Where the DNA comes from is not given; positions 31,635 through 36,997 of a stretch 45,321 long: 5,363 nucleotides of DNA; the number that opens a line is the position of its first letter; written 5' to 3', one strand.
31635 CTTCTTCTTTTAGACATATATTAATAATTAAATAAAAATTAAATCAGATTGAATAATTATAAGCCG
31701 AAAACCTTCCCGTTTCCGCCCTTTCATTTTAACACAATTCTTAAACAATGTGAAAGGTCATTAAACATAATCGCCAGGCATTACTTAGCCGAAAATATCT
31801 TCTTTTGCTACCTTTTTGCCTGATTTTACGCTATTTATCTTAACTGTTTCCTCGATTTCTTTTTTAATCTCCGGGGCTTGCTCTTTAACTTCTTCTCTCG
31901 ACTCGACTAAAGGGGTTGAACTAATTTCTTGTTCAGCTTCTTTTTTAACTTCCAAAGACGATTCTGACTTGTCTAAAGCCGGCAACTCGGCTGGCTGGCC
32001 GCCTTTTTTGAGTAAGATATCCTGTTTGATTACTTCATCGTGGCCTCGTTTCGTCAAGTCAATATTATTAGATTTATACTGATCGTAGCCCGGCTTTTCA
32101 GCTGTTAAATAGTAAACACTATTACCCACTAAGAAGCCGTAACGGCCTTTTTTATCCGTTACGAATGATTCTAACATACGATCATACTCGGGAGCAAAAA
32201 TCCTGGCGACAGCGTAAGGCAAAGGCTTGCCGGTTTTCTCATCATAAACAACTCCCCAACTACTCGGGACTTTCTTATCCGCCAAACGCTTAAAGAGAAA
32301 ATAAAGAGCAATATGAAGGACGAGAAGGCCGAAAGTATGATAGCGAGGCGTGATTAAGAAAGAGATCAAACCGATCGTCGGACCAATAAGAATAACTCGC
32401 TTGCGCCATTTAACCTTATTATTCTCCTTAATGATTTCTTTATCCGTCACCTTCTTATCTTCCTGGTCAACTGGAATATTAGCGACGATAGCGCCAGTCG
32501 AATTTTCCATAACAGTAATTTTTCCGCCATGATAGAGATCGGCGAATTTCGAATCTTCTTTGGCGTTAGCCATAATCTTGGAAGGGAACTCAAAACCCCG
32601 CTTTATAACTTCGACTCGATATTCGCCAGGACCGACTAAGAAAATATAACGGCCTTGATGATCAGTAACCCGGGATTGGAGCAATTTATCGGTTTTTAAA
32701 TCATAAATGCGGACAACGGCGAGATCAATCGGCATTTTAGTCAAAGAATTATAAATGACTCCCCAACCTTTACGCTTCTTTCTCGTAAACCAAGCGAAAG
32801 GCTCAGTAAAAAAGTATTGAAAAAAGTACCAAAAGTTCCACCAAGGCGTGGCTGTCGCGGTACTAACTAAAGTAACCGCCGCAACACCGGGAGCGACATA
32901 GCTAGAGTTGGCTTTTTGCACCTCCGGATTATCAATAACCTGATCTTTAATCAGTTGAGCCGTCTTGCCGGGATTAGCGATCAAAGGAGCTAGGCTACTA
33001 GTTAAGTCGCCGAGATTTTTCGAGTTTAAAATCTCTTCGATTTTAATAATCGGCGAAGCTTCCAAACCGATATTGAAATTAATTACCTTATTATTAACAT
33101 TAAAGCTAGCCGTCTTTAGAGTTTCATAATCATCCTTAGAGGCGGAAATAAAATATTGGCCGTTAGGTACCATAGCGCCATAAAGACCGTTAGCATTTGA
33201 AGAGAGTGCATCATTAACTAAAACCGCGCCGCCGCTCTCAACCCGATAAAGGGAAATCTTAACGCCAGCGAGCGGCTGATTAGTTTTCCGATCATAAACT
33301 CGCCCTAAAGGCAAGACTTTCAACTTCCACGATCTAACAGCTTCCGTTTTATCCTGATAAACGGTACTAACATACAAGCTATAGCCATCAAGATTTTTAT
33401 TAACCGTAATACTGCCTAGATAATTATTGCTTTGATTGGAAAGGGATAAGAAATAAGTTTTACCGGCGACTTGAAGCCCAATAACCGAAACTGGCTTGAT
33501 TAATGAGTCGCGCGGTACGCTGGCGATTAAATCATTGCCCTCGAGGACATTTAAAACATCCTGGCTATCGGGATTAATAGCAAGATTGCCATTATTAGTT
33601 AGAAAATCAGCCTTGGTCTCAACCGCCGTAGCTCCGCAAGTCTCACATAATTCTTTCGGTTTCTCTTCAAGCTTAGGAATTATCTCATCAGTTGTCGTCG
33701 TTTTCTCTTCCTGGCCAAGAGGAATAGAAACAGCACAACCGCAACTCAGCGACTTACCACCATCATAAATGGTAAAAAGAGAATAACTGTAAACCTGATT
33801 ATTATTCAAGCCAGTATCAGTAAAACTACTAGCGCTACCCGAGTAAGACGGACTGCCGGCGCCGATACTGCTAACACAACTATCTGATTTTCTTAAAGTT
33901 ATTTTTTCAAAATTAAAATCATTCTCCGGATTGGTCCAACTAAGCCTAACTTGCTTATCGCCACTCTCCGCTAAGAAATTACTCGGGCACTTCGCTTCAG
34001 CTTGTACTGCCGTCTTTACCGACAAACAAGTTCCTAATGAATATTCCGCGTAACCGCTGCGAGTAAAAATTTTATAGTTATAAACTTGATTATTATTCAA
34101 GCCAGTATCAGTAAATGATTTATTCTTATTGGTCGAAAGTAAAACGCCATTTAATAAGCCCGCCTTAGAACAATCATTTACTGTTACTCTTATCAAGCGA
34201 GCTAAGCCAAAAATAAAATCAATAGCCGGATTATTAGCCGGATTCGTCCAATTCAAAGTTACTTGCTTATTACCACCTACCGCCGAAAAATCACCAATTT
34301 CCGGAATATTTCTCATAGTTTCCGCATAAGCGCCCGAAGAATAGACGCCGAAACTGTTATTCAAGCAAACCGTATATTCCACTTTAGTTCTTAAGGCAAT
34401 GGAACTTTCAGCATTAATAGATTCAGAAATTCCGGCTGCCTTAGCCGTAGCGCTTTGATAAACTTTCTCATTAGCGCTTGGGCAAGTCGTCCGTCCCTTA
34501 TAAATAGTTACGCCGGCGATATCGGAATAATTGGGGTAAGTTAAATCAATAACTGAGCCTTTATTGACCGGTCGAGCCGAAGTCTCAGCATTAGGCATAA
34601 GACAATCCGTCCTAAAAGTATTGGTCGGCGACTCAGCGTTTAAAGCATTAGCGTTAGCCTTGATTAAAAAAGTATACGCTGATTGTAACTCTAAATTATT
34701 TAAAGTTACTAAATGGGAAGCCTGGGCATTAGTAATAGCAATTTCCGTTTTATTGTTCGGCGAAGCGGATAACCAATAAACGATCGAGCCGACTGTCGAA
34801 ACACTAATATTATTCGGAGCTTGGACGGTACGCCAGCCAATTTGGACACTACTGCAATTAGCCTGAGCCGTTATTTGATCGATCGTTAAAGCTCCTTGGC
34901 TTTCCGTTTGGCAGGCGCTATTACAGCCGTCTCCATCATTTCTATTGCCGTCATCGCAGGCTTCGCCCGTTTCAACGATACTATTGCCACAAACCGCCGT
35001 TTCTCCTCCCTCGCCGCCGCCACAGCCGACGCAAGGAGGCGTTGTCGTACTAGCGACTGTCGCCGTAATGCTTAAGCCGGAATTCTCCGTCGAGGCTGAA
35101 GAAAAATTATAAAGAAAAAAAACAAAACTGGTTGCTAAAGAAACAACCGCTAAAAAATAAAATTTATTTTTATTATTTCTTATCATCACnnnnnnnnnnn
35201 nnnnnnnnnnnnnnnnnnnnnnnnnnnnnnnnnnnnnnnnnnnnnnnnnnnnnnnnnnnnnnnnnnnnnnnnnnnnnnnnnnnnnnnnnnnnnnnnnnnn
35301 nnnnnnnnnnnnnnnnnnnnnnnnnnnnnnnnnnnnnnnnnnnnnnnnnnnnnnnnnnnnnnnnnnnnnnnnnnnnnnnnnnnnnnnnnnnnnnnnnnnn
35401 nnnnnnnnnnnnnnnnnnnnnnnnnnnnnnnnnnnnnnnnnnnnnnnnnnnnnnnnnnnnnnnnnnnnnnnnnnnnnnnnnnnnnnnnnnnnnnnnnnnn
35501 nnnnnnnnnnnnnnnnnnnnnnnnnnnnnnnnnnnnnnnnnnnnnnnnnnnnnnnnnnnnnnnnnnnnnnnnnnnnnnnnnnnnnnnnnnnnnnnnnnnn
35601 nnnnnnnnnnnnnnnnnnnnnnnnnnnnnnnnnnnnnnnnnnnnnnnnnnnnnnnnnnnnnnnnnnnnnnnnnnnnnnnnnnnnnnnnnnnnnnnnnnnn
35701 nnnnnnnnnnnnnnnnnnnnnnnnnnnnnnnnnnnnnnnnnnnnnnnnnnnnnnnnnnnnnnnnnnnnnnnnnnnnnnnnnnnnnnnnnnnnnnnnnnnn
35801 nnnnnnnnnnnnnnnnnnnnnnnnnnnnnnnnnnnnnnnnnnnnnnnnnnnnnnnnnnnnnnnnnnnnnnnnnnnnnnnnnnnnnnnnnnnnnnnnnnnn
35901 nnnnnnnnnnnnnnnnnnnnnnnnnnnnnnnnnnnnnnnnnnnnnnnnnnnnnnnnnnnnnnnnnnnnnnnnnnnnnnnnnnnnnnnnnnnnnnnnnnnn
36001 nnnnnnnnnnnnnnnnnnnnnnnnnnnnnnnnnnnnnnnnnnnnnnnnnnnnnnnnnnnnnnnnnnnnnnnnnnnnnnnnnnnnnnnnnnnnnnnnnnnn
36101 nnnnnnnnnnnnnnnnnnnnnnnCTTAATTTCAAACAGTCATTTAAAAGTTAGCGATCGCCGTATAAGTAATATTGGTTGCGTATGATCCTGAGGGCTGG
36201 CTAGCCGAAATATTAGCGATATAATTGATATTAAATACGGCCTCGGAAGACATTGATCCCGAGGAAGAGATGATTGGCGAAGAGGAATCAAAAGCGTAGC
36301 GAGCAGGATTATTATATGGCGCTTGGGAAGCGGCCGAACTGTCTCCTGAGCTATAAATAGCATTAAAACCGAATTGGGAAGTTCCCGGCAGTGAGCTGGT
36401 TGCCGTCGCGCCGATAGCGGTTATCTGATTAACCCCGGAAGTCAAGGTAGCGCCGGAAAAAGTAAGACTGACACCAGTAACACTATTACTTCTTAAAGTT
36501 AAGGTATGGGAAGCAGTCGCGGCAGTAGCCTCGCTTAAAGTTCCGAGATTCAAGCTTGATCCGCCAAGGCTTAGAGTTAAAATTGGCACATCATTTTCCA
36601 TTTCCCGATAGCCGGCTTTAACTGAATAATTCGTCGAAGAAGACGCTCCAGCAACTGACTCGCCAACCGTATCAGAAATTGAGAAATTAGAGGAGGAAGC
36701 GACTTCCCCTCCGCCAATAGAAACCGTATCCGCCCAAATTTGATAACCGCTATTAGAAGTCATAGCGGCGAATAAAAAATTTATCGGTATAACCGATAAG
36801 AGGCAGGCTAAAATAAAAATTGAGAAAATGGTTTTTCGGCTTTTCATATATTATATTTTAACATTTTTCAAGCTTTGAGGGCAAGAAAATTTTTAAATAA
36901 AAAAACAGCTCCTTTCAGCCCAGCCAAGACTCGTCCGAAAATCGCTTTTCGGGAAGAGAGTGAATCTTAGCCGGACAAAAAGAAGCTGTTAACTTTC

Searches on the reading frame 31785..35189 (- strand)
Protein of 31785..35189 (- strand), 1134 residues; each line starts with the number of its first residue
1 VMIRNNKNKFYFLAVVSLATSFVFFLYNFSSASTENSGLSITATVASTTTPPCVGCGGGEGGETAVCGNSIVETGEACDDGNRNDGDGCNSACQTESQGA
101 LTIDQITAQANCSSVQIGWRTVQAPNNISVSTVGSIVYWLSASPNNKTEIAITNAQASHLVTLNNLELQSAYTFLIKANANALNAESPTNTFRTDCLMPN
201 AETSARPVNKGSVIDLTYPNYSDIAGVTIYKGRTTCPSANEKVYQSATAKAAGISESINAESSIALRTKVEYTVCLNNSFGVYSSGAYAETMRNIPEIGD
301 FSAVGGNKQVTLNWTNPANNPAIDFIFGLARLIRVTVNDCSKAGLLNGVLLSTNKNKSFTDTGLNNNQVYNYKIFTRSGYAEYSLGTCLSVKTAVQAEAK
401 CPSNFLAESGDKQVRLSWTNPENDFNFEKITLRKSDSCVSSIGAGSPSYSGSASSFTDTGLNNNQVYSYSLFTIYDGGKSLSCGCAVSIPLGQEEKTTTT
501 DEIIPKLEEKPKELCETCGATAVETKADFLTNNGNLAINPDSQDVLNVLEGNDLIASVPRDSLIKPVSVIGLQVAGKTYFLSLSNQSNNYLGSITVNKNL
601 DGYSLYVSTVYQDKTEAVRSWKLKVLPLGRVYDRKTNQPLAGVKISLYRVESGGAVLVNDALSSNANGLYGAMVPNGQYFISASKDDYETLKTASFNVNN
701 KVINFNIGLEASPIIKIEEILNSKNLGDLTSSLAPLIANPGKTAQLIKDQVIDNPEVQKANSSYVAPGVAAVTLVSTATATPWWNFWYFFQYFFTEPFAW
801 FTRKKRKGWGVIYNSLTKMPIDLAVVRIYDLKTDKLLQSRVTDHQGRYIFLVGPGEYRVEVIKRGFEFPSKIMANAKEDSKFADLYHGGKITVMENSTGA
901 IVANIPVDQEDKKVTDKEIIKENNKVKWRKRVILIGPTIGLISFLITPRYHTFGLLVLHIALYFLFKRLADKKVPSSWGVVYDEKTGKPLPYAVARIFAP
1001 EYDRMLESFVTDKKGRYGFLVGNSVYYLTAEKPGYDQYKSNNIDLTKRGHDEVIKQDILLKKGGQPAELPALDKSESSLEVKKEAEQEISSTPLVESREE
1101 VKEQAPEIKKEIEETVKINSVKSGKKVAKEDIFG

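Call 87: search_protein_families(library=pfam, proteins=[window:31785-35189:-], max_evalue=0.001)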
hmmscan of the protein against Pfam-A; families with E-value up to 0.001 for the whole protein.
window:31785-35189:- (1134 aa): 8 families
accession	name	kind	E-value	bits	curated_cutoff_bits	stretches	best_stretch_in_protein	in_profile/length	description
PF13620.12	CarboxypepD_reg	-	2.7e-23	82.6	32.3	3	979-1050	4-74/82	Carboxypeptidase regulatory-like domain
PF13715.12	CarbopepD_reg_2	-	8.6e-11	42.2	32.2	0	629-712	3-79/88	CarboxypepD_reg-like domain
PF00041.27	fn3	-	2e-07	31.5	25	0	402-480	3-75/84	Fibronectin type III domain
PF17802.7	SpaA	-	1.5e-06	28.7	23.1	0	633-700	9-78/91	Prealbumin-like fold domain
PF17210.9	SdrD_B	-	3.3e-06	27.7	29.7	0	821-884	24-89/112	SdrD B-like domain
PF13948.11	DUF4215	-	7.1e-05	23.5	27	1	66-94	20-47/47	Domain of unknown function (DUF4215)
PF11974.14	bMG3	-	0.00025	21.4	34.9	0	806-885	12-85/103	Bacterial alpha-2-macroglobulin MG3 domain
PF22902.2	NOMO1-like_9th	-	0.00032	20.9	27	0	636-689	9-61/75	BOS complex subunit NOMO1-like, beta sandwich domain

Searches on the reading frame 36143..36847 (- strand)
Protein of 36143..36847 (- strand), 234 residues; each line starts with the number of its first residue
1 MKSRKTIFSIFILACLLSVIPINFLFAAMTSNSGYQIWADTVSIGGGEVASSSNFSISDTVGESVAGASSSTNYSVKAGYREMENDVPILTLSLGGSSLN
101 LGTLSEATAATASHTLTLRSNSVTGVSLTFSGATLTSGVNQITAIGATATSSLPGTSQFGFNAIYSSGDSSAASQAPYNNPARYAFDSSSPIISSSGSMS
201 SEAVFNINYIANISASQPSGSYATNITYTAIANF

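Call 87: search_protein_families(library=pfam, proteins=[window:36143-36847:-], max_evalue=0.001)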
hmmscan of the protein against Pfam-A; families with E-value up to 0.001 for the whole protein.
window:36143-36847:- (234 aa): 0 families

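Call 105: find_encoding_contigs(protein=window:36143-36847:-, flank=10000, max_places=6)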
Protein window:36143-36847:- (234 aa): no gene with exactly this product is on record in the collection.
